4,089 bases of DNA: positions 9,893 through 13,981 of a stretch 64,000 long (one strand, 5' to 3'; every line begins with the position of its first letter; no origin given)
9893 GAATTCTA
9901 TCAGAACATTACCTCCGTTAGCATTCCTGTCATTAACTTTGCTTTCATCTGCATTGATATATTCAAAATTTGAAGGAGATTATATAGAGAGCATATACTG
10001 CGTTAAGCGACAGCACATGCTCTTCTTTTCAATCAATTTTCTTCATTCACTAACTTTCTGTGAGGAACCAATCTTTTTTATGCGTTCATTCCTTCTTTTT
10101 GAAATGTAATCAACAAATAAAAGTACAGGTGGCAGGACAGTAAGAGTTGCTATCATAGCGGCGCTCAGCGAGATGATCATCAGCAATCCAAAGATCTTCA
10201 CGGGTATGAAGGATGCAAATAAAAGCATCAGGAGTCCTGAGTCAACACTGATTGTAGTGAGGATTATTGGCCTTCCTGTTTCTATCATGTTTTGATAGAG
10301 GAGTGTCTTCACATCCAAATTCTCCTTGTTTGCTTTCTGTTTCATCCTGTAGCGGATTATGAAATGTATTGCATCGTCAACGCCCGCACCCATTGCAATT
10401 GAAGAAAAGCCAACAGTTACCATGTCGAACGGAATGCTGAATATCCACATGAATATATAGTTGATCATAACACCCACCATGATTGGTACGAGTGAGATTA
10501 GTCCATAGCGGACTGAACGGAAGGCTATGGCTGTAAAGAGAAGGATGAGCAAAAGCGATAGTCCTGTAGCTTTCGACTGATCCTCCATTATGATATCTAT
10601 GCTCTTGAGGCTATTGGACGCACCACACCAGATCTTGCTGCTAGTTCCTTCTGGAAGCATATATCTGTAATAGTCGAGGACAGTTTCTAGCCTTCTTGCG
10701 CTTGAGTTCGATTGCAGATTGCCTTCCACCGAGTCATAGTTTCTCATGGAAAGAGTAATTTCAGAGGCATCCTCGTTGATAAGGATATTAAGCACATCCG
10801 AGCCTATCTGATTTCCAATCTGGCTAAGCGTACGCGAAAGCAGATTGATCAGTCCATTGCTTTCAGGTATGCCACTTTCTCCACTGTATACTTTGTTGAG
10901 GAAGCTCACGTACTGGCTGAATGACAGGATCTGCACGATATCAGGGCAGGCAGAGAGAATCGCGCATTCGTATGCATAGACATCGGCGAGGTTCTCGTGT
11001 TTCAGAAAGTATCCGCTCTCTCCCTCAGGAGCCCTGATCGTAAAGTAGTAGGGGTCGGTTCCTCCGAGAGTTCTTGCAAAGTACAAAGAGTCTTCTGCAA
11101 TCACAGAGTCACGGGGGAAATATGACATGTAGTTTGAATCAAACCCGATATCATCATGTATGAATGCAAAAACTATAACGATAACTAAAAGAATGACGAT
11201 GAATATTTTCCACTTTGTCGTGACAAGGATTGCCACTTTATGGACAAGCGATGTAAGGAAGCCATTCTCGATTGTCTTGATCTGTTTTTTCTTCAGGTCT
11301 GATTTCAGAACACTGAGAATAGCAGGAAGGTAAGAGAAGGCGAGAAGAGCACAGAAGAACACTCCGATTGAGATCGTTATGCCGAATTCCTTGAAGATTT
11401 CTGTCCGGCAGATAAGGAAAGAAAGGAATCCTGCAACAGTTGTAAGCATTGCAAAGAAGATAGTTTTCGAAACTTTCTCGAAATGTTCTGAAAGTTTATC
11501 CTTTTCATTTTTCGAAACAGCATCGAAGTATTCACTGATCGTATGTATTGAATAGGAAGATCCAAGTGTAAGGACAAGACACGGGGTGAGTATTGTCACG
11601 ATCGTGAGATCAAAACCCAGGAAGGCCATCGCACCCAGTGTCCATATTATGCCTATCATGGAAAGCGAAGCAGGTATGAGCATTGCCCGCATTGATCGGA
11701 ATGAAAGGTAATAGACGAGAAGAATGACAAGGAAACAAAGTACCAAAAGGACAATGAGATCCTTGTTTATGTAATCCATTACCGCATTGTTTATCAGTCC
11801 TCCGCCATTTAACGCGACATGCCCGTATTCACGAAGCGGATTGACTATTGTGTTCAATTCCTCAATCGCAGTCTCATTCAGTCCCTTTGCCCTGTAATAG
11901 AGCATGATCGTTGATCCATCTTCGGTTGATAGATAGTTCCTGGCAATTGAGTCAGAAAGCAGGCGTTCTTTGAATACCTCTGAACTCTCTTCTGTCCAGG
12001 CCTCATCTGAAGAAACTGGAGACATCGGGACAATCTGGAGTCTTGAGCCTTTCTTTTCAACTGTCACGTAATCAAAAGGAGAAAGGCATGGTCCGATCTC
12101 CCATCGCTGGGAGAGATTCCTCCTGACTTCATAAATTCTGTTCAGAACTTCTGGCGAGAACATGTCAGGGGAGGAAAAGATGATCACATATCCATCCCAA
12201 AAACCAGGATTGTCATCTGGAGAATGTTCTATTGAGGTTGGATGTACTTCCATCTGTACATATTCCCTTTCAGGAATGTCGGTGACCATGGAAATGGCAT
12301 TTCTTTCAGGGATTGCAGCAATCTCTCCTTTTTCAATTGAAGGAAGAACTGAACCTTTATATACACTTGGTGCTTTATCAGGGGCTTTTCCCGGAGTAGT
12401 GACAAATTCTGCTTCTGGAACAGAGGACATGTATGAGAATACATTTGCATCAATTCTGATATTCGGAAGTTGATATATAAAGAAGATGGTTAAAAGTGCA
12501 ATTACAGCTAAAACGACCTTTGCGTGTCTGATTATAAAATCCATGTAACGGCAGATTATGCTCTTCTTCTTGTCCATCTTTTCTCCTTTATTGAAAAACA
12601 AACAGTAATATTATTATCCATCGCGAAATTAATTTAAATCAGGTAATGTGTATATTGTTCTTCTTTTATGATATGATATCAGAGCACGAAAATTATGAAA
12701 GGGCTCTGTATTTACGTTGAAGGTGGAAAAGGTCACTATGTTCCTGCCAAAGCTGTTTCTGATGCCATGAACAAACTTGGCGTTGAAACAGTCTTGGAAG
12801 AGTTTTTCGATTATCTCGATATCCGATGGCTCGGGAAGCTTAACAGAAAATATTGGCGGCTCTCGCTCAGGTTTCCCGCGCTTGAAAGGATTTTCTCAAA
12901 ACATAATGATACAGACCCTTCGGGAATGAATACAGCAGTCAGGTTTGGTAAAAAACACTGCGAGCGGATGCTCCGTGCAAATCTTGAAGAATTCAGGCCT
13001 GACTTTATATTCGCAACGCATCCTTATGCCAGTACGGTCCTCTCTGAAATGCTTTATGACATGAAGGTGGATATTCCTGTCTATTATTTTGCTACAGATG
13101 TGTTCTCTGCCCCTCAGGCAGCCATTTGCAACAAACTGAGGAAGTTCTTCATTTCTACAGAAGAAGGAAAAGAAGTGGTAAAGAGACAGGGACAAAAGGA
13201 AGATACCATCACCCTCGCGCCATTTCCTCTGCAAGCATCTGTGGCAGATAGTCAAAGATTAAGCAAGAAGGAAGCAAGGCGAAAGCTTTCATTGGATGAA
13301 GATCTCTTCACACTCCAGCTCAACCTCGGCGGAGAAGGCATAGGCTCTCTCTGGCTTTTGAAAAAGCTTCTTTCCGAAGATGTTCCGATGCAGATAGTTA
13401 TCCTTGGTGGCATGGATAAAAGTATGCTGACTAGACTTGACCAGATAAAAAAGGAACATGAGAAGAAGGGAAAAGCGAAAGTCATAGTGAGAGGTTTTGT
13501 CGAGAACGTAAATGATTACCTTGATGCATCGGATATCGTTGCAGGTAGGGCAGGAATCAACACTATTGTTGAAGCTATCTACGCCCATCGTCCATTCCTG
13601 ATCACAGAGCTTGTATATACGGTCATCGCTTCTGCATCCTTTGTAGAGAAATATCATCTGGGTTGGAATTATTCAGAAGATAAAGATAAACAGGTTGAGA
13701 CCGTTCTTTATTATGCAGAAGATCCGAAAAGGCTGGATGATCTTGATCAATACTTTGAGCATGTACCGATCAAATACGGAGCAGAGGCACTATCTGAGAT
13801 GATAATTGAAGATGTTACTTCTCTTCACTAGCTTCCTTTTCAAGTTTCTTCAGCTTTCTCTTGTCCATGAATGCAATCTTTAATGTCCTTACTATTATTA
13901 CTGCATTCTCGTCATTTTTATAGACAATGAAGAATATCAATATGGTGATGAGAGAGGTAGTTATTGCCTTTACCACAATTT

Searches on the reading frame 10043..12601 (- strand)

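Call 70: search_protein_families(library=pfam, proteins=[window:10043-12601:-], max_evalue=0.001)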
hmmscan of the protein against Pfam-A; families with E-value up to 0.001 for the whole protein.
window:10043-12601:- (852 aa): 3 families
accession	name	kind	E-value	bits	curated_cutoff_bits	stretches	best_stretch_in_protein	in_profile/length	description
PF03176.21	MMPL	-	1e-29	104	20.5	2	220-434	76-304/333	MMPL family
PF00873.25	ACR_tran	-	6.2e-10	37.9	28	2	264-478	320-542/1021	AcrB/AcrD/AcrF family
PF12349.14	Sterol-sensing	-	1.8e-05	25.1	22.3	1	313-433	15-137/153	Sterol-sensing domain of SREBP cleavage-activation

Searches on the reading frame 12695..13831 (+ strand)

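Call 70: search_protein_families(library=pfam, proteins=[window:12695-13831:+], max_evalue=0.001)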
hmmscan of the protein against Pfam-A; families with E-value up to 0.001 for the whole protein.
window:12695-13831:+ (378 aa): 2 families
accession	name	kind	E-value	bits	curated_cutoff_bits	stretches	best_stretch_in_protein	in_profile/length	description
PF06925.17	MGDG_synth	-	2.6e-07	31.3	25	1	14-173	1-163/169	Monogalactosyldiacylglycerol (MGDG) synthase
PF04101.22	Glyco_tran_28_C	-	8.4e-06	26.3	22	1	249-303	43-96/166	Glycosyltransferase family 28 C-terminal domain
